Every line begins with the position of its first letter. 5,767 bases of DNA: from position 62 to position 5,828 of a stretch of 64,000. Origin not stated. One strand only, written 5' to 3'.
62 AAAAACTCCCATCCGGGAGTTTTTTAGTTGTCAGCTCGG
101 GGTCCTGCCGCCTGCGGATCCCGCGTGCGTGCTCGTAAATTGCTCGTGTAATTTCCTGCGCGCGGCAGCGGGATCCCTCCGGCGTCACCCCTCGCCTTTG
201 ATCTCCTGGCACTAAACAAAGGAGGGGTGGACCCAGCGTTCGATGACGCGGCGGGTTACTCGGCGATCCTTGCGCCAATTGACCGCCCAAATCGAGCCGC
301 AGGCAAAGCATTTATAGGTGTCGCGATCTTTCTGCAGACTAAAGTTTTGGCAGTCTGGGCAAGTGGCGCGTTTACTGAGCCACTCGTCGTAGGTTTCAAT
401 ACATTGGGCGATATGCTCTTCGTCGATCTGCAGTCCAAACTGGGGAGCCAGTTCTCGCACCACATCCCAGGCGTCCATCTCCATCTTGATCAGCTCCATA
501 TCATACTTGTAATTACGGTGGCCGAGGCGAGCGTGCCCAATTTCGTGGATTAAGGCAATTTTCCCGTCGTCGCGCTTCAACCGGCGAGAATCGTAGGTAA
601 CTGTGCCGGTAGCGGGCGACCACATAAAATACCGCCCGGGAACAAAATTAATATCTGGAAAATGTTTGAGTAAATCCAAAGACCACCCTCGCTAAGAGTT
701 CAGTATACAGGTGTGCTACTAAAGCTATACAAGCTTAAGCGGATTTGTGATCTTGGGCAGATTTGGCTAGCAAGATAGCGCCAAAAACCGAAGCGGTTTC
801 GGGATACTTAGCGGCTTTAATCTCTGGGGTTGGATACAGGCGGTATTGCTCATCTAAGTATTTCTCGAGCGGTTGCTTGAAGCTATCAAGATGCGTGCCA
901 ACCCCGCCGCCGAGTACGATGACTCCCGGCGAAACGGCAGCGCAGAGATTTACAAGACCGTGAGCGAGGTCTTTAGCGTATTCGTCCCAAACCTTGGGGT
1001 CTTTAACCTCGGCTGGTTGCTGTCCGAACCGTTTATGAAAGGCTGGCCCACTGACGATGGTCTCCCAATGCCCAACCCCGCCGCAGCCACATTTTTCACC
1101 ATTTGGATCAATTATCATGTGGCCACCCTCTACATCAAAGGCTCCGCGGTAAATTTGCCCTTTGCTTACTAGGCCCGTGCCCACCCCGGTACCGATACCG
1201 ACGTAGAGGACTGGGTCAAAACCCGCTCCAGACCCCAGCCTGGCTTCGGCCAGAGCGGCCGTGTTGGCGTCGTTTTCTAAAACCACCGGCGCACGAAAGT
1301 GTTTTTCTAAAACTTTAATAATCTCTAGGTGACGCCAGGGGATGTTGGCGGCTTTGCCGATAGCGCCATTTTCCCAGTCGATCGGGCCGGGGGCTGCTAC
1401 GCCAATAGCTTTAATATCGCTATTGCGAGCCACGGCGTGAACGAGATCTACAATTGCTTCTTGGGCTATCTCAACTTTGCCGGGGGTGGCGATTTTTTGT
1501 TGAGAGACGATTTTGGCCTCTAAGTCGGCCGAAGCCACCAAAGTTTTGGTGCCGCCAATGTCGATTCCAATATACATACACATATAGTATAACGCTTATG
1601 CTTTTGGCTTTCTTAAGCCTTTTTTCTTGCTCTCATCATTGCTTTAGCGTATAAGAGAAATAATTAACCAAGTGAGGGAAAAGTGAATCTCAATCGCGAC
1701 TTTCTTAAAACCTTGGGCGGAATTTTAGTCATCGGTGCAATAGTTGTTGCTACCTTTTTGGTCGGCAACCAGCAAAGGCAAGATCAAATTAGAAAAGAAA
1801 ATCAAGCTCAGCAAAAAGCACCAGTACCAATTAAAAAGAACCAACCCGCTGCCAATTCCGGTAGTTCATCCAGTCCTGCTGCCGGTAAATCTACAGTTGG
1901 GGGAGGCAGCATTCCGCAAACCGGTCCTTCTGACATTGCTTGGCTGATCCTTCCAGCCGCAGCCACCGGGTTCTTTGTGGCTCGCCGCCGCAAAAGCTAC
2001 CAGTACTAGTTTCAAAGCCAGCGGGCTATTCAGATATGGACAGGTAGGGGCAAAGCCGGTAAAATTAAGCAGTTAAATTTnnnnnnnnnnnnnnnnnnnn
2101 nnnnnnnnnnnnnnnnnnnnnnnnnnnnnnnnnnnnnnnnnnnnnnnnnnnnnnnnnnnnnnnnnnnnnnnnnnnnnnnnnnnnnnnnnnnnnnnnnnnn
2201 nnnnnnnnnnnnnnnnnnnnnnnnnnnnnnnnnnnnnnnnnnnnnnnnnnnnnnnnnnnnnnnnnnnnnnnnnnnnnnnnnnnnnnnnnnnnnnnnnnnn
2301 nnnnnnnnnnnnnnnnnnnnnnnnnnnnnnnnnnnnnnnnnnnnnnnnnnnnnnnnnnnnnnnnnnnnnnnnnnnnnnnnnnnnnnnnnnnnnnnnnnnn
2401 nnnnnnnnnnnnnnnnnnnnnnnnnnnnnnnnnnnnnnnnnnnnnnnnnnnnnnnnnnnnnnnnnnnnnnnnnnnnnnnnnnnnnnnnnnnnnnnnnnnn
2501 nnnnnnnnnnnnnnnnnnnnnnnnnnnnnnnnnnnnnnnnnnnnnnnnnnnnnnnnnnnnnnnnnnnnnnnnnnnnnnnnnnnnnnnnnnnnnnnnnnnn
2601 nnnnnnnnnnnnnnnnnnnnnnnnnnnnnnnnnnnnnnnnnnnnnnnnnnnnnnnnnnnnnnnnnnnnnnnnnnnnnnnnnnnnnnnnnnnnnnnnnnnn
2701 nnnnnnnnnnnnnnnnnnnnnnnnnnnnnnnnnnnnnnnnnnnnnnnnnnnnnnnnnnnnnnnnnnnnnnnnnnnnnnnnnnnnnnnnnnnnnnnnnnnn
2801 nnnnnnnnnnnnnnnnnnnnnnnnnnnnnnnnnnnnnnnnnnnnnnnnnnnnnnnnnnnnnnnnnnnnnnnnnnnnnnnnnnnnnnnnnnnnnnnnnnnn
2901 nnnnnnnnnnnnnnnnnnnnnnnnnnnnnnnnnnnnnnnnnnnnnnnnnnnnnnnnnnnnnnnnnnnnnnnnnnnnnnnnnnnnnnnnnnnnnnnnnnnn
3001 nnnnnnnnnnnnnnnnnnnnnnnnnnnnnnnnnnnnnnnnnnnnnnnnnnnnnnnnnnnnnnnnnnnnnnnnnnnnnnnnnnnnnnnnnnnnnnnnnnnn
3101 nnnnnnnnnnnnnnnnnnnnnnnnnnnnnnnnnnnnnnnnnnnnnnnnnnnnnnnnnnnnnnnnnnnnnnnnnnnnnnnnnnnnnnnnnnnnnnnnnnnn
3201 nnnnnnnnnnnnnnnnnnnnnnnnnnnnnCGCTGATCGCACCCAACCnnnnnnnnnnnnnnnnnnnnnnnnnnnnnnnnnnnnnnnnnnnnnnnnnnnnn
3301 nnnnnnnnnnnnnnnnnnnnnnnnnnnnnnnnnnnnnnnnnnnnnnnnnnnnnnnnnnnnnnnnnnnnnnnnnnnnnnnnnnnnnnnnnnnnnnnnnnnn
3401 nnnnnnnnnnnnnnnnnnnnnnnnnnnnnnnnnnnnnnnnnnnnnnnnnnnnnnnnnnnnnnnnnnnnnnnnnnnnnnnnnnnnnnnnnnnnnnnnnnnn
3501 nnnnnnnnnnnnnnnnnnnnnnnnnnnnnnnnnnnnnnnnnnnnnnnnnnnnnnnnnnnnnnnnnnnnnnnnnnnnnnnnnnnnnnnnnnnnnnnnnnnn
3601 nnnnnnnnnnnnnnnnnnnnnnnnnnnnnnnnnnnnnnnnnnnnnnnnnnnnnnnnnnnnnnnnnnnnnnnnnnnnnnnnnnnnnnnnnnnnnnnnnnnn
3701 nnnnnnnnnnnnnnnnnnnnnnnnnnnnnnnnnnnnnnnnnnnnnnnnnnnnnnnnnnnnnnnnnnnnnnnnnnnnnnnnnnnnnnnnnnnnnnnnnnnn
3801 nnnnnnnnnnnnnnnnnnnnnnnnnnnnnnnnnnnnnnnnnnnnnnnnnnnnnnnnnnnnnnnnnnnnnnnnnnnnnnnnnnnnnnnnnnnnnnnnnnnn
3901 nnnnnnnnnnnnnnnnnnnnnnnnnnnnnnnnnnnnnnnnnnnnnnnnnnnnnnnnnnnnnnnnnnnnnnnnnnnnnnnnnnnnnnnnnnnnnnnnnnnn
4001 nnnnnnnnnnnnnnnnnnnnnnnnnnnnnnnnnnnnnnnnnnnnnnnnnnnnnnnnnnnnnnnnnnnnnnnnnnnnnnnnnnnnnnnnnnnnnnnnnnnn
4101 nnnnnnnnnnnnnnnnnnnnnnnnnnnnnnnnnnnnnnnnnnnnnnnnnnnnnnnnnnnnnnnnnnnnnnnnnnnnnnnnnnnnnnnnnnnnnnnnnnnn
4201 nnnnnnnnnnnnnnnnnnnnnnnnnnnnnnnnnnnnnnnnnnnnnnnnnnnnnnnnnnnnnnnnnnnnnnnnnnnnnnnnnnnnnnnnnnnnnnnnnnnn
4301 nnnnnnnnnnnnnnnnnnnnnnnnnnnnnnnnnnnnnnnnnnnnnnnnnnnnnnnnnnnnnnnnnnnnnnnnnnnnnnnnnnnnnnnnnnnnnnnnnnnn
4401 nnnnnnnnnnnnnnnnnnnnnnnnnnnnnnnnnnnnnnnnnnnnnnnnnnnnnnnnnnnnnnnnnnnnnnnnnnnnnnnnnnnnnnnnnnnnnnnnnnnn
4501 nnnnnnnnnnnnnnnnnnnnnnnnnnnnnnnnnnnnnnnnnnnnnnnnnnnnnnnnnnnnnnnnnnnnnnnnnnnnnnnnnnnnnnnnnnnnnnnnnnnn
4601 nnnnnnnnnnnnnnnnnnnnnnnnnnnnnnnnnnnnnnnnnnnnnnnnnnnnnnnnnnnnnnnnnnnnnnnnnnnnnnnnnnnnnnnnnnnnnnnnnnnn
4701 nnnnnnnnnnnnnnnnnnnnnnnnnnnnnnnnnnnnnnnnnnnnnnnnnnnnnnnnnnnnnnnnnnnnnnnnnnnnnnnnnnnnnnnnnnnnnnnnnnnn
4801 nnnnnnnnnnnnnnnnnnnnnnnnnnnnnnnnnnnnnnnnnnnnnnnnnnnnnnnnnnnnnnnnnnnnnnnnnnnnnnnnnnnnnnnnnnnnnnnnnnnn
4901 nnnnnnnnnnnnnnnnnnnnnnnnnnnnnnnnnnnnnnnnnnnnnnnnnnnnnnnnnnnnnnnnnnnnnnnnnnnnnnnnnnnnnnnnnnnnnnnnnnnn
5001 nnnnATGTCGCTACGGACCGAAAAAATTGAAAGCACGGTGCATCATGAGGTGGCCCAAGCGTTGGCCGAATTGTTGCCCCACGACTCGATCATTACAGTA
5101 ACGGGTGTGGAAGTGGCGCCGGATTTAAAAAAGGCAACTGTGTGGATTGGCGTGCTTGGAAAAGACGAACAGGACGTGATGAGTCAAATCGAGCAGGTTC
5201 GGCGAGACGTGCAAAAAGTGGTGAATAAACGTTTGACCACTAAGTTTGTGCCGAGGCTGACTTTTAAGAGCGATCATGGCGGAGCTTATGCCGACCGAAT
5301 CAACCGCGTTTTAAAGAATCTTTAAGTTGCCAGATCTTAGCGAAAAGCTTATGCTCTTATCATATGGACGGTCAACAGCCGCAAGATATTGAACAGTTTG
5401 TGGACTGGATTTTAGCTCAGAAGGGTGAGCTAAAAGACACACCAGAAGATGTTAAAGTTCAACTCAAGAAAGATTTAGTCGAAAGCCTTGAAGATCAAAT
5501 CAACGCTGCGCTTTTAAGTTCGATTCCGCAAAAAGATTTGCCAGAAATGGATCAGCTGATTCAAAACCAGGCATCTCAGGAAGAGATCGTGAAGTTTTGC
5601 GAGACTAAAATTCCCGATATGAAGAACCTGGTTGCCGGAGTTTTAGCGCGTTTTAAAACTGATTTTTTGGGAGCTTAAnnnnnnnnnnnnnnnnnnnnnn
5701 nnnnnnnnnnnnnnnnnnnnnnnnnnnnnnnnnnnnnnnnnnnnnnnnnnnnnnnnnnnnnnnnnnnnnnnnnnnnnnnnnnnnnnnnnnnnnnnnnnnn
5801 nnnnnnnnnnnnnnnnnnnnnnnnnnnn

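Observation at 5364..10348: Three-gene operon encoding a giant repeat-containing membrane protein and a co-translated partner of unknown function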

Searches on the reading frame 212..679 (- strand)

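Call 74: search_protein_families(library=pfam, proteins=[window:212-679:-], max_evalue=0.001)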
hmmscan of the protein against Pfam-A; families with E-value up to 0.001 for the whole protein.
window:212-679:- (155 aa): 1 family
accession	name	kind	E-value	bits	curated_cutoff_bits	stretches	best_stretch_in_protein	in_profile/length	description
PF18551.6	TackOD1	-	0.00052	20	32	1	54-130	34-113/188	Thaumarchaeal output domain 1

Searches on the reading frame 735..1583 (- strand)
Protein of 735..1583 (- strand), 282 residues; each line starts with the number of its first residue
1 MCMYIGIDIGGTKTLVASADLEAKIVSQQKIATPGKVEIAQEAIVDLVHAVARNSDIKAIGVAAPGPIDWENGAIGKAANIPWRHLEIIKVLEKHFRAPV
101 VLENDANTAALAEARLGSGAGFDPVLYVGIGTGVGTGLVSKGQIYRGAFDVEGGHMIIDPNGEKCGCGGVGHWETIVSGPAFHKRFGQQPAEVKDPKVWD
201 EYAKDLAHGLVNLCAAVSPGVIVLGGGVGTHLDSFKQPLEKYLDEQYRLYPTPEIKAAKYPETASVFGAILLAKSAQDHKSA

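Call 74: search_protein_families(library=pfam, proteins=[window:735-1583:-], max_evalue=0.001)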
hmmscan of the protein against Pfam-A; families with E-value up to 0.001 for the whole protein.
window:735-1583:- (282 aa): 3 families
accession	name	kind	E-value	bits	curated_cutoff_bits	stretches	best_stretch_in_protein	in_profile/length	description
PF00480.26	ROK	-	2.4e-58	198.4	22.9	1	4-275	1-293/294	ROK family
PF02685.22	Glucokinase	-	8.3e-08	32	22.1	1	8-163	4-166/314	Glucokinase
PF01869.26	BcrAD_BadFG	-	2e-05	24.7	31.5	0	5-59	1-59/271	BadF/BadG/BcrA/BcrD ATPase family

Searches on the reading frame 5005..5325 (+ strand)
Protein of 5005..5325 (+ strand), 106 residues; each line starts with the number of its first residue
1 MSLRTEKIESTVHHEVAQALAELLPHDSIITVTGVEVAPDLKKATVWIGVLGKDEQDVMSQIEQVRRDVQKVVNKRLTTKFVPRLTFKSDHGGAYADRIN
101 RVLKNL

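Call 74: search_protein_families(library=pfam, proteins=[window:5005-5325:+], max_evalue=0.001)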
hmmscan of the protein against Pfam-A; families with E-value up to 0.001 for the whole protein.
window:5005-5325:+ (106 aa): 1 family
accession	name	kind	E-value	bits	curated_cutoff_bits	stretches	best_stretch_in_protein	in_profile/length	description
PF02033.23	RBFA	-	5.1e-19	69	34.7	1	4-103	1-105/105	Ribosome-binding factor A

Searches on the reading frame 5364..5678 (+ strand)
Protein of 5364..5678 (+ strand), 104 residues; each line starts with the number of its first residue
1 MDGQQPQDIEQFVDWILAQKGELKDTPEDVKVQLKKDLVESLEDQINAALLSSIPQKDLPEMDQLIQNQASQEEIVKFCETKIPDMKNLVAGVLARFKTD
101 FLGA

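Call 3: search_protein_families(library=pfam, proteins=[window:5364-5678:+], max_evalue=1)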
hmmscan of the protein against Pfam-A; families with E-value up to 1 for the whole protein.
window:5364-5678:+ (104 aa): 4 families
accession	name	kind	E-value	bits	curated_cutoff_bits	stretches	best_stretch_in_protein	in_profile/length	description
PF18908.5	DUF5663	-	0.00011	23.1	23.7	1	16-99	1-82/84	Protein of unknown function (DUF5663)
PF10456.14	BAR_3_WASP_bdg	-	0.0018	18.2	24.9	1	3-93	123-213/236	WASP-binding domain of Sorting nexin protein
PF04091.18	Sec15_C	-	0.057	13.1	28.3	1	8-73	80-146/348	Exocyst complex subunit Sec15 C-terminal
PF08822.17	DUF1804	-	0.15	12.4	29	1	19-99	82-159/164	Protein of unknown function (DUF1804)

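Call 4: search_protein_families(library=ncbifam, proteins=[window:5364-5678:+], max_evalue=1)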
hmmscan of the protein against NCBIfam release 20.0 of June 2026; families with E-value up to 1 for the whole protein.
window:5364-5678:+ (104 aa): 0 families

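Call 5: search_protein_families(library=padloc, proteins=[window:5364-5678:+], max_evalue=1)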
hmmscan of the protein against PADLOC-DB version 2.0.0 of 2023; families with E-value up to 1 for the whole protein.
window:5364-5678:+ (104 aa): 0 families

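Call 63: list_cluster_members(proteins=[P0001, P0003, window:5364-5675:+, P0011, P0012, P0013, P0015, P0017, P0004, P0007])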
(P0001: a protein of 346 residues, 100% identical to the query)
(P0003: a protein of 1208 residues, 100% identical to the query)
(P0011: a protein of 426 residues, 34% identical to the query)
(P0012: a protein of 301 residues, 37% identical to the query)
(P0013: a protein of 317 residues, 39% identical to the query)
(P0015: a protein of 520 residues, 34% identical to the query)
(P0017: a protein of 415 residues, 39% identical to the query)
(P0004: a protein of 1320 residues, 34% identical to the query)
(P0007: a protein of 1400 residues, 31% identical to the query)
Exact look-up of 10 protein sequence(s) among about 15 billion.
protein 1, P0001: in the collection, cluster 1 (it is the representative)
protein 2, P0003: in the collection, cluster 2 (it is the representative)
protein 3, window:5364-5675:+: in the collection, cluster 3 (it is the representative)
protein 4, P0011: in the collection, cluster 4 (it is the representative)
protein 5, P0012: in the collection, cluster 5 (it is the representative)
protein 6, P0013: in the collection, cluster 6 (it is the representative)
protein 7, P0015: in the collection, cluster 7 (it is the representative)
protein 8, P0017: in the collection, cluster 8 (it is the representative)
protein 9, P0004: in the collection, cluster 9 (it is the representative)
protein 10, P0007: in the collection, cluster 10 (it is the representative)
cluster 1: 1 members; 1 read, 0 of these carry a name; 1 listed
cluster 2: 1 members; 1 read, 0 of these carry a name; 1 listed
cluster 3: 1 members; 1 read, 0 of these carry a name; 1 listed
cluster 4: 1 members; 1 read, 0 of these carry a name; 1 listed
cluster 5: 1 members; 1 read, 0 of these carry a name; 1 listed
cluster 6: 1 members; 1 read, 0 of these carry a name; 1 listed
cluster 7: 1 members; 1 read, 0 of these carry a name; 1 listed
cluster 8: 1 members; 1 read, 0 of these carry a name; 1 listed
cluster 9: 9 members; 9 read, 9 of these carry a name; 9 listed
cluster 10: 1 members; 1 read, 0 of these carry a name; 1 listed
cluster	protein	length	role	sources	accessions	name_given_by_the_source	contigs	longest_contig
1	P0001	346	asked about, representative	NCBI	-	-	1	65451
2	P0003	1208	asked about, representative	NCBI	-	-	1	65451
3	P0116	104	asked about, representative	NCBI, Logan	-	-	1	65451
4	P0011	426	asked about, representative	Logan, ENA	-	-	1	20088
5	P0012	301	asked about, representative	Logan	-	-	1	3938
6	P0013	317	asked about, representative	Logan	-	-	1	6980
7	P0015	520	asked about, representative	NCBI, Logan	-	-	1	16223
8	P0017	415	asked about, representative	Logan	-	-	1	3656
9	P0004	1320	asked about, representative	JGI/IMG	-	hypothetical protein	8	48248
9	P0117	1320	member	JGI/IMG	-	hypothetical protein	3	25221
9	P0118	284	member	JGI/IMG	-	hypothetical protein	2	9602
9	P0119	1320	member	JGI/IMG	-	hypothetical protein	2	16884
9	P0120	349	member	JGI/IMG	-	hypothetical protein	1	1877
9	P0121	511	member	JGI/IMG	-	hypothetical protein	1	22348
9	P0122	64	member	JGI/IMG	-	hypothetical protein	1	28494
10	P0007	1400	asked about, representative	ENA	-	-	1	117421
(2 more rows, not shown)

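Call 73: search_protein_families(library=phrogs, proteins=[window:5364-5678:+], max_evalue=0.01)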
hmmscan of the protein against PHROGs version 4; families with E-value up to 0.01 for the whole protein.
window:5364-5678:+ (104 aa): 0 families
